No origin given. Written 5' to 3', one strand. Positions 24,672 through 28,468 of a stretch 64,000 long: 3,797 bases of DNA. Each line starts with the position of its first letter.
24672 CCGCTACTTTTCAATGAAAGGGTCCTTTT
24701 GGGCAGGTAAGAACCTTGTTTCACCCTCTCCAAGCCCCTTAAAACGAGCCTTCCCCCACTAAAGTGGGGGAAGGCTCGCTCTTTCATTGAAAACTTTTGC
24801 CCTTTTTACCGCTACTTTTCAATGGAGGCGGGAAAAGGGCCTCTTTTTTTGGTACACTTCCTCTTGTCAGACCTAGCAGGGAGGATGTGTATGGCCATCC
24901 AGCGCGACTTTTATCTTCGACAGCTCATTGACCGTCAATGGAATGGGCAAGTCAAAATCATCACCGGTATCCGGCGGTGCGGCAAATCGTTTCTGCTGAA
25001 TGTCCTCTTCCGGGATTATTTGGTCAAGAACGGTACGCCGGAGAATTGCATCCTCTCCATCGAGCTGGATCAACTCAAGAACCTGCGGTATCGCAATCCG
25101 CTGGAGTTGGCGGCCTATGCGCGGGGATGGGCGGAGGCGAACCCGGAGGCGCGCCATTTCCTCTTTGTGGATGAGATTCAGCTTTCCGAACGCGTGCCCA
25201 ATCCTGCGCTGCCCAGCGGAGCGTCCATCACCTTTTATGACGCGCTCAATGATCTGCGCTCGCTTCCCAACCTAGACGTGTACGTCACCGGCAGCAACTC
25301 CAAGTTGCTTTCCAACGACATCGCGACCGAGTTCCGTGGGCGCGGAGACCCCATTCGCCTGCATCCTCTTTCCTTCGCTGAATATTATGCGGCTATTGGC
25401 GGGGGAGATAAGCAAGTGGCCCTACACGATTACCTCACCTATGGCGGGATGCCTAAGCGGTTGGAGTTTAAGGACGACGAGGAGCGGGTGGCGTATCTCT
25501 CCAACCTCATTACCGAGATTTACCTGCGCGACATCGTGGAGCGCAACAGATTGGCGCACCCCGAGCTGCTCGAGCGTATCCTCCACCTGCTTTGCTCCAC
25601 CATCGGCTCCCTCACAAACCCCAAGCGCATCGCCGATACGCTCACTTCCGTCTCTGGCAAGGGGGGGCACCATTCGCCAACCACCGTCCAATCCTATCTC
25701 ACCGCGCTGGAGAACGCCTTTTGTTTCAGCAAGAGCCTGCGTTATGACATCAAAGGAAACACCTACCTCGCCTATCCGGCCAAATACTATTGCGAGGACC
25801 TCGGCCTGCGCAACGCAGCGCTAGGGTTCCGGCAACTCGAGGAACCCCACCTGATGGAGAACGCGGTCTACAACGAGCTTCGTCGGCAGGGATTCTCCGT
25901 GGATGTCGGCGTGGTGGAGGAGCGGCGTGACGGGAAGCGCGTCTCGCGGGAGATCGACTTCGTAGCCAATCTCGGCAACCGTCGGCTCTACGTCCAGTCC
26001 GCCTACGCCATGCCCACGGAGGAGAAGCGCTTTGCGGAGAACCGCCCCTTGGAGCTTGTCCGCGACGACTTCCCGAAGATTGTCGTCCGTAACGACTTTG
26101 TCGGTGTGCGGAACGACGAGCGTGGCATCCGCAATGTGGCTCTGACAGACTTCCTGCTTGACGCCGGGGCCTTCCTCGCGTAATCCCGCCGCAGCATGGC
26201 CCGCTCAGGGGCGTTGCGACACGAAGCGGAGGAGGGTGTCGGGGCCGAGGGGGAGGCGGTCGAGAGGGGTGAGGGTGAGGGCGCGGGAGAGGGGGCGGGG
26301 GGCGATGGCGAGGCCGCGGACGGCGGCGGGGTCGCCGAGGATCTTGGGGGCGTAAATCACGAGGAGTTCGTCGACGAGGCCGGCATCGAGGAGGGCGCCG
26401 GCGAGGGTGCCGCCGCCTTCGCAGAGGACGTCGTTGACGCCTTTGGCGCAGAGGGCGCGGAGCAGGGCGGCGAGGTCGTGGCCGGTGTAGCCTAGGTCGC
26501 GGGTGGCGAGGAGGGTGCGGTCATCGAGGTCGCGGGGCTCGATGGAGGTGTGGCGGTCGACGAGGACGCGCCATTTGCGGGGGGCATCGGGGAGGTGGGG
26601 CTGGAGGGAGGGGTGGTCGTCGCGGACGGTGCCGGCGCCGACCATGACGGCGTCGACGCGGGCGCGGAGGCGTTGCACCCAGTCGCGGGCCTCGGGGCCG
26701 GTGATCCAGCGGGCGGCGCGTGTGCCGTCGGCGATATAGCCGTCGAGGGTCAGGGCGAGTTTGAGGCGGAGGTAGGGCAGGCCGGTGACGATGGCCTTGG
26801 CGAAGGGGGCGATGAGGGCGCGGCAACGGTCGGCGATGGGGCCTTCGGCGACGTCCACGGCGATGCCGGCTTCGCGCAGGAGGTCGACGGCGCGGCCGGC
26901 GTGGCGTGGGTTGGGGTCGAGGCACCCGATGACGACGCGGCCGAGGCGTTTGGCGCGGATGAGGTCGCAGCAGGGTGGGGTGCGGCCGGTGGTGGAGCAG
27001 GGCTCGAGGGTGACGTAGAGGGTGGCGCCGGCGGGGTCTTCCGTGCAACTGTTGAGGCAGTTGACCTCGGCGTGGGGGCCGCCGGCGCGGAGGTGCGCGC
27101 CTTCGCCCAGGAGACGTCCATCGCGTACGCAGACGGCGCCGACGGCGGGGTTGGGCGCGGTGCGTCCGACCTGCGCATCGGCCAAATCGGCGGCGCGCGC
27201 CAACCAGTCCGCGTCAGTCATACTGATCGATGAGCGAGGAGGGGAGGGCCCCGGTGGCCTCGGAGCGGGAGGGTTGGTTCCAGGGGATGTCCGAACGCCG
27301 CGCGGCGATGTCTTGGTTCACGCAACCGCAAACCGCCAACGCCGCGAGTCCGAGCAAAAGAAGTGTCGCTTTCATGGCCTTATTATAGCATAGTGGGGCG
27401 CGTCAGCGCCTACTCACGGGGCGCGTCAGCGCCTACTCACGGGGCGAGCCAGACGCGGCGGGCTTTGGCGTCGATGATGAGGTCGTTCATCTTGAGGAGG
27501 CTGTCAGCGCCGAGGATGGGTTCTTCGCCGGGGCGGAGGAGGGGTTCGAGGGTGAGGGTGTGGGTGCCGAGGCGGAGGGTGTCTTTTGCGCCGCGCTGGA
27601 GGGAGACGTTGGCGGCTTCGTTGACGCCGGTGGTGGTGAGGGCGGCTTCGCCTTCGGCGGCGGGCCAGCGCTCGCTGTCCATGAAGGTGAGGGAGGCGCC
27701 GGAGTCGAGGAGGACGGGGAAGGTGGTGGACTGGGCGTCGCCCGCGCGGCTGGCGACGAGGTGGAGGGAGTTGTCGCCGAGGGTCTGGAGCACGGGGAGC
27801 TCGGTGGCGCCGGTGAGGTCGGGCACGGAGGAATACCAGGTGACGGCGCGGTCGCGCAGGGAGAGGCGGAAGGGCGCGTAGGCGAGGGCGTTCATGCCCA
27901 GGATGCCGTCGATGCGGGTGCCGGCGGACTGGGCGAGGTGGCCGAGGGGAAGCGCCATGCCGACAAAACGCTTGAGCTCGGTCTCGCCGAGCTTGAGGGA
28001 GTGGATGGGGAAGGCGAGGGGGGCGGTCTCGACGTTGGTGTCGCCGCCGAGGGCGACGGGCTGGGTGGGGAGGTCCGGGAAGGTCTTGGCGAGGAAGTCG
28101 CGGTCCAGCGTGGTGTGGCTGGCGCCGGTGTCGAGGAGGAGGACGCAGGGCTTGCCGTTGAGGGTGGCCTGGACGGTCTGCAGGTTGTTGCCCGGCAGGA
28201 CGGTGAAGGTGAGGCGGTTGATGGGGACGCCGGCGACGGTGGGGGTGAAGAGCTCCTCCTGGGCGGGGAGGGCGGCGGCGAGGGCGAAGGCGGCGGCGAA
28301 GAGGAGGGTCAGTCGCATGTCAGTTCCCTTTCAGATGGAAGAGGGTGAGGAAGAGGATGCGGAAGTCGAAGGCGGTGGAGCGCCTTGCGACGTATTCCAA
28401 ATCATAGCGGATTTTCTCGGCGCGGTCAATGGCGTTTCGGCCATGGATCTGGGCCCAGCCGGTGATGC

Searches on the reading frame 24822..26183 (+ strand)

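Call 53: search_protein_families(library=pfam, proteins=[window:24822-26183:+], max_evalue=0.00001)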
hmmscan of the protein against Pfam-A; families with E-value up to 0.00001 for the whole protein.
window:24822-26183:+ (453 aa): 2 families
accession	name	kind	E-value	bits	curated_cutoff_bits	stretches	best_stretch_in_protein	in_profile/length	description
PF13173.12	AAA_14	-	1.9e-23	83.3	27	1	42-188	2-128/129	AAA domain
PF13635.12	DUF4143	-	2.6e-15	57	28.1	1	236-391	2-155/160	Domain of unknown function (DUF4143)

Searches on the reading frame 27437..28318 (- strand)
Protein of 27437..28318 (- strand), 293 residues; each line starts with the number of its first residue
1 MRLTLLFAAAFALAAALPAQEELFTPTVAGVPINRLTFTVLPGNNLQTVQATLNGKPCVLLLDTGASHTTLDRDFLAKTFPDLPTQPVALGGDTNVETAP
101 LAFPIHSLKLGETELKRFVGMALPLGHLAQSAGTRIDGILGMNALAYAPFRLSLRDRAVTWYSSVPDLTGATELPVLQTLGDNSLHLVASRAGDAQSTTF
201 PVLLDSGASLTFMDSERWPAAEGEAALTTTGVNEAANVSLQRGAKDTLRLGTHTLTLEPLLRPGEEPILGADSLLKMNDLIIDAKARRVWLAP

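Call 53: search_protein_families(library=pfam, proteins=[window:27437-28318:-], max_evalue=0.00001)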
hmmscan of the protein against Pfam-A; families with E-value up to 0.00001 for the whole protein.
window:27437-28318:- (293 aa): 3 families
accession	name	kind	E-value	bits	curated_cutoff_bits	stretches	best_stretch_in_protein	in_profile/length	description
PF13650.11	Asp_protease_2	-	9.4e-17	61.9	24.3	1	49-143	1-89/90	Aspartyl protease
PF13975.11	gag-asp_proteas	-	5.6e-11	43.3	28.2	1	49-145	1-90/92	gag-polyprotein putative aspartyl protease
PF00077.25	RVP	-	1.6e-08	35.2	20.7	0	199-278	15-97/101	Retroviral aspartyl protease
